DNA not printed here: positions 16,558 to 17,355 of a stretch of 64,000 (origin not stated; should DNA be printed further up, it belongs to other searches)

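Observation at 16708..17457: Type III TA with highly divergent repeats and an extra folded 5' RNA domain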

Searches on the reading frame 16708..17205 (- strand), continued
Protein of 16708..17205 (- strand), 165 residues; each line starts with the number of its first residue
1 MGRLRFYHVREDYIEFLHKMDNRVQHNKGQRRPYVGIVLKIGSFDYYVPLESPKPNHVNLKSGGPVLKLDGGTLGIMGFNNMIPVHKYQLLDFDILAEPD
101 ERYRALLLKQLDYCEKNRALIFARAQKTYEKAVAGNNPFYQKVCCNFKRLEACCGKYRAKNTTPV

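Call 58: search_dna_similar(query=window:16708-17205:-, collection=plasmids, mode=protein, max_rows=30, rows=spread)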
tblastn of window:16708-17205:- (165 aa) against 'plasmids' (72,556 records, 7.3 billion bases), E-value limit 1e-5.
Records with a match: 241; places in all: 243; records where one place covers at least 80% of the query: 238.
Best place of each record, by identity: <60% 241.
By first word of the organism name: Escherichia 55; Bacillus 43; Staphylococcus 38; Enterococcus 36; Salmonella 12; Enterobacter 10; Klebsiella 7; Lactococcus 6; Clostridium 5; Pseudomonas 3; and 18 more.
By predicted mobility (MOB-suite, as given by PLSDB): mobilizable 108; conjugative 87; non-mobilizable 46.
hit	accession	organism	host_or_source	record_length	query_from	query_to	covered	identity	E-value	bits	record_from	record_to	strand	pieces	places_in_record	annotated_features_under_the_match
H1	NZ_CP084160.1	Fusobacterium polymorphum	Homo sapiens,Oral cavity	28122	3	161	96%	39.9%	6e-28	115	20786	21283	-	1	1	type III toxin-antitoxin system ToxN/AbiQ family toxin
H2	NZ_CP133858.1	Enterobacter hormaechei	Homo sapiens,pure culture,urine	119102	4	157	93%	37.5%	2e-23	102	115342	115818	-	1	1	type III toxin-antitoxin system ToxN/AbiQ family toxin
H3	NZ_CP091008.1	Staphylococcus epidermidis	Homo sapiens,skin swab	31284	4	151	90%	37.3%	8e-19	89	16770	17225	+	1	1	type III toxin-antitoxin system ToxN/AbiQ family toxin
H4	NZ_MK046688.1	Staphylococcus epidermidis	Homo sapiens,Neck/Axilla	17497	4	151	90%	36.6%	1e-18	89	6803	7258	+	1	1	type III toxin-antitoxin system ToxN/AbiQ family toxin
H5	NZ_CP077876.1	Staphylococcus aureus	Homo sapiens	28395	4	151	90%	36.6%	1e-18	89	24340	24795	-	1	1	type III toxin-antitoxin system ToxN/AbiQ family toxin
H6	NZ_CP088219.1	Staphylococcus sp. HL28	single cell,human skin swab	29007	4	151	90%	36.6%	1e-18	89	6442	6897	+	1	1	type III toxin-antitoxin system ToxN/AbiQ family toxin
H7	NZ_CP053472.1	Staphylococcus warneri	metagenomic assembly,Doubanjiang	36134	4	151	90%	36.6%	1e-18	89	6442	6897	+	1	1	type III toxin-antitoxin system ToxN/AbiQ family toxin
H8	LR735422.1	Staphylococcus epidermidis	Homo sapiens,clinical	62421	4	151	90%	36.6%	1e-18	89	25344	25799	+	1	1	none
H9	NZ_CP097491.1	Pseudomonas sp. BYT-5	wastewater treatment tank,soil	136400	2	150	90%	35.2%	3e-21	96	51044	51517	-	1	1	type III toxin-antitoxin system ToxN/AbiQ family toxin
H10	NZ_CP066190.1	Bacillus cytotoxicus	Whole organism,Potato flake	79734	5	161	95%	32.7%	2e-20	94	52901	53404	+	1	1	type III toxin-antitoxin system ToxN/AbiQ family toxin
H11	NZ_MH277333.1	Listeria monocytogenes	-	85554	3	162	97%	32.0%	4e-14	76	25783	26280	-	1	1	type III toxin-antitoxin system ToxN/AbiQ family toxin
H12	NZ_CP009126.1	Pectobacterium atrosepticum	Solanum tuberosum,potato stems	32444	3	152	91%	33.5%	1e-16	83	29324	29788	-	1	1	type III toxin-antitoxin system ToxN/AbiQ family toxin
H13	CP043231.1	Bacillus thuringiensis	whole organism,soil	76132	5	161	95%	31.3%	7e-21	95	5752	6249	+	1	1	type III toxin-antitoxin system ToxN/AbiQ family toxin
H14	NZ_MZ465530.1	Klebsiella pneumoniae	-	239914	4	158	94%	31.7%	4e-13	73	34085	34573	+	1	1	type III toxin-antitoxin system ToxN/AbiQ family toxin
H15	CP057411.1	Escherichia coli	culture,Pooled pig faecal samples ...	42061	4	157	93%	31.5%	7e-15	78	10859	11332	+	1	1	type III toxin-antitoxin system ToxN/AbiQ family toxin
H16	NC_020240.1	Bacillus thuringiensis serovar kurstaki str. HD73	-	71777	5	161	95%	30.7%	8e-20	92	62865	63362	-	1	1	type III toxin-antitoxin system ToxN/AbiQ family toxin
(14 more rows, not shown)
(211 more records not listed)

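Call 59: search_dna_similar(query=window:16708-17205:-, collection=phages, mode=protein, max_rows=20)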
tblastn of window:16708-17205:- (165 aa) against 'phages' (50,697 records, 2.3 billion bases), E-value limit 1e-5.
Records with a match: 4; places in all: 4; records where one place covers at least 80% of the query: 4.
Best place of each record, by identity: <60% 4.
By first word of the organism name: Clostridioides 2; Clostridium 1; Fusobacterium 1.
By host as written in the record: - 1; Clostridium botulinum D str. 1873 1; Fusobacterium necrophorum subsp. necrophorum strain FN37 1; Clostridioides sp. ES-S-0107-01 1.
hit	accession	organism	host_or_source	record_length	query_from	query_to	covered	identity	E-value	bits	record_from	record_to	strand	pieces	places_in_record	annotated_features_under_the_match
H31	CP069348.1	Clostridioides phage pCD1602_4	water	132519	1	158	96%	40.6%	9e-37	139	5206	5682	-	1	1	record has no annotation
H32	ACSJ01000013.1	Clostridium phage D-1873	Clostridium botulinum D str. 1873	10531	1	158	96%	37.0%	8e-24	102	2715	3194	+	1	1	conserved hypothetical protein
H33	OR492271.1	Fusobacterium phage phiFN37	Fusobacterium necrophorum subsp. ...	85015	1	158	96%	30.6%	3e-16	81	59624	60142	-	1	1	type III toxin-antitoxin system ToxN/AbiQ family toxin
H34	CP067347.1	Clostridioides phage ES-S-0107-01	Clostridioides sp. ES-S-0107-01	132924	1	147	89%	32.1%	4e-9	60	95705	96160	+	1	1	record has no annotation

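Call 60: get_annotated_region(hit=H12, flank=500)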
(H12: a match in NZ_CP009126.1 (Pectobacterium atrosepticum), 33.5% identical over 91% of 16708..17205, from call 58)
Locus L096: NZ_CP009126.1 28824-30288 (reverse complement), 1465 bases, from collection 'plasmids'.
description: Pectobacterium atrosepticum strain 21A plasmid pPA21A, complete sequence
organism: Pectobacterium atrosepticum (NCBI taxid 29471)
taxonomy: Bacteria; Pseudomonadota; Gammaproteobacteria; Enterobacterales; Pectobacteriaceae; Pectobacterium; Pectobacterium atrosepticum
host: -; source: Solanum tuberosum,potato stems; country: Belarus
typing (MOB-suite, as given by PLSDB): mobilizable; replicon rep_cluster_1304; relaxase MOBC
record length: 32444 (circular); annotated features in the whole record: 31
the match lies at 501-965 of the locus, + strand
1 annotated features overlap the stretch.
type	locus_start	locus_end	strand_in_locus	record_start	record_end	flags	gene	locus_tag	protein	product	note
CDS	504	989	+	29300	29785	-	-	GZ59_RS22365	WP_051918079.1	type III toxin-antitoxin system ToxN/AbiQ family toxin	-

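Call 61: get_annotated_region(hit=H16, flank=500)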
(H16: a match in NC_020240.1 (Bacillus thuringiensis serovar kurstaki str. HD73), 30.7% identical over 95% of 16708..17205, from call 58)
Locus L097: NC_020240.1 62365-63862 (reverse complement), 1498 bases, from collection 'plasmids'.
description: Bacillus thuringiensis serovar kurstaki str. HD73 plasmid pAW63, complete sequence
organism: Bacillus thuringiensis serovar kurstaki str. HD73 (NCBI taxid 1279365)
taxonomy: Bacteria; Bacillota; Bacilli; Bacillales; Bacillaceae; Bacillus; Bacillus thuringiensis; Bacillus thuringiensis serovar kurstaki str. HD73
host: -; source: -; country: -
typing (MOB-suite, as given by PLSDB): conjugative; replicon rep_cluster_163; relaxase MOBP; mating-pair formation MPF_T
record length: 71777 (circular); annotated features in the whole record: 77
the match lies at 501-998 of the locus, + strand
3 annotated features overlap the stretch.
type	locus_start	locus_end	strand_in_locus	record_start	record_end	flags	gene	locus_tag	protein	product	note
CDS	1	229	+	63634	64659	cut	-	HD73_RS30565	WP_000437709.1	DUF3991 and TOPRIM domain-containing protein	GO:0006260 - DNA replication [Evidence IEA]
CDS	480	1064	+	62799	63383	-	-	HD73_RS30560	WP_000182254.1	type III toxin-antitoxin system ToxN/AbiQ family toxin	-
CDS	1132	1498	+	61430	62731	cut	-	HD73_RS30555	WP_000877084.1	hypothetical protein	-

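Call 62: get_annotated_region(hit=H1, flank=500)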
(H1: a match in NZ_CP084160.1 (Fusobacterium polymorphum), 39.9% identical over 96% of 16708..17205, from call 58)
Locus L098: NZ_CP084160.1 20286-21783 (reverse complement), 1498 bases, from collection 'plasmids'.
description: Fusobacterium polymorphum strain KCOM1330 plasmid pKKCOM1330A, complete sequence
organism: Fusobacterium polymorphum (NCBI taxid 76857)
taxonomy: Bacteria; Fusobacteriota; Fusobacteriia; Fusobacteriales; Fusobacteriaceae; Fusobacterium; Fusobacterium polymorphum
host: -; source: Homo sapiens,Oral cavity; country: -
typing (MOB-suite, as given by PLSDB): non-mobilizable
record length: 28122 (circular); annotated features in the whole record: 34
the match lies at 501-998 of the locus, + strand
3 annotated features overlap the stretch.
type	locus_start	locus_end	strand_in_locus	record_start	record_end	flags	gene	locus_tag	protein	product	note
CDS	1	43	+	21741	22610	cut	-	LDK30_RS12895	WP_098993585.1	hypothetical protein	-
CDS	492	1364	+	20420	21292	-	-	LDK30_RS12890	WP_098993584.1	type III toxin-antitoxin system ToxN/AbiQ family toxin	-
CDS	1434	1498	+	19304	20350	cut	-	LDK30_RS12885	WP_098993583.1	HNH endonuclease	-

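Call 83: search_solved_structures(query=window:16708-17205:-, max_evalue=0.01, show_alignments=4)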
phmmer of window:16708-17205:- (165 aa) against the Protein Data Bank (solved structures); distinct sequences matched with E-value up to 0.01: 4.
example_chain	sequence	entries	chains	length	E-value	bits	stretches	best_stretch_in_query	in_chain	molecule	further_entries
4ato_A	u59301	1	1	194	1.1e-22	83.8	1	5-161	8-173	TOXN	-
4glk_A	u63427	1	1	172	6.7e-16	61.8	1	2-162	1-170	AbiQ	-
7d8o_A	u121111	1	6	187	3.4e-13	53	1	5-135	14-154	Type III toxin-antitoxin system ToxN/AbiQ family toxin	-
2xd0_A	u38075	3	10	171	2.2e-12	50.4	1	4-152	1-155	TOXN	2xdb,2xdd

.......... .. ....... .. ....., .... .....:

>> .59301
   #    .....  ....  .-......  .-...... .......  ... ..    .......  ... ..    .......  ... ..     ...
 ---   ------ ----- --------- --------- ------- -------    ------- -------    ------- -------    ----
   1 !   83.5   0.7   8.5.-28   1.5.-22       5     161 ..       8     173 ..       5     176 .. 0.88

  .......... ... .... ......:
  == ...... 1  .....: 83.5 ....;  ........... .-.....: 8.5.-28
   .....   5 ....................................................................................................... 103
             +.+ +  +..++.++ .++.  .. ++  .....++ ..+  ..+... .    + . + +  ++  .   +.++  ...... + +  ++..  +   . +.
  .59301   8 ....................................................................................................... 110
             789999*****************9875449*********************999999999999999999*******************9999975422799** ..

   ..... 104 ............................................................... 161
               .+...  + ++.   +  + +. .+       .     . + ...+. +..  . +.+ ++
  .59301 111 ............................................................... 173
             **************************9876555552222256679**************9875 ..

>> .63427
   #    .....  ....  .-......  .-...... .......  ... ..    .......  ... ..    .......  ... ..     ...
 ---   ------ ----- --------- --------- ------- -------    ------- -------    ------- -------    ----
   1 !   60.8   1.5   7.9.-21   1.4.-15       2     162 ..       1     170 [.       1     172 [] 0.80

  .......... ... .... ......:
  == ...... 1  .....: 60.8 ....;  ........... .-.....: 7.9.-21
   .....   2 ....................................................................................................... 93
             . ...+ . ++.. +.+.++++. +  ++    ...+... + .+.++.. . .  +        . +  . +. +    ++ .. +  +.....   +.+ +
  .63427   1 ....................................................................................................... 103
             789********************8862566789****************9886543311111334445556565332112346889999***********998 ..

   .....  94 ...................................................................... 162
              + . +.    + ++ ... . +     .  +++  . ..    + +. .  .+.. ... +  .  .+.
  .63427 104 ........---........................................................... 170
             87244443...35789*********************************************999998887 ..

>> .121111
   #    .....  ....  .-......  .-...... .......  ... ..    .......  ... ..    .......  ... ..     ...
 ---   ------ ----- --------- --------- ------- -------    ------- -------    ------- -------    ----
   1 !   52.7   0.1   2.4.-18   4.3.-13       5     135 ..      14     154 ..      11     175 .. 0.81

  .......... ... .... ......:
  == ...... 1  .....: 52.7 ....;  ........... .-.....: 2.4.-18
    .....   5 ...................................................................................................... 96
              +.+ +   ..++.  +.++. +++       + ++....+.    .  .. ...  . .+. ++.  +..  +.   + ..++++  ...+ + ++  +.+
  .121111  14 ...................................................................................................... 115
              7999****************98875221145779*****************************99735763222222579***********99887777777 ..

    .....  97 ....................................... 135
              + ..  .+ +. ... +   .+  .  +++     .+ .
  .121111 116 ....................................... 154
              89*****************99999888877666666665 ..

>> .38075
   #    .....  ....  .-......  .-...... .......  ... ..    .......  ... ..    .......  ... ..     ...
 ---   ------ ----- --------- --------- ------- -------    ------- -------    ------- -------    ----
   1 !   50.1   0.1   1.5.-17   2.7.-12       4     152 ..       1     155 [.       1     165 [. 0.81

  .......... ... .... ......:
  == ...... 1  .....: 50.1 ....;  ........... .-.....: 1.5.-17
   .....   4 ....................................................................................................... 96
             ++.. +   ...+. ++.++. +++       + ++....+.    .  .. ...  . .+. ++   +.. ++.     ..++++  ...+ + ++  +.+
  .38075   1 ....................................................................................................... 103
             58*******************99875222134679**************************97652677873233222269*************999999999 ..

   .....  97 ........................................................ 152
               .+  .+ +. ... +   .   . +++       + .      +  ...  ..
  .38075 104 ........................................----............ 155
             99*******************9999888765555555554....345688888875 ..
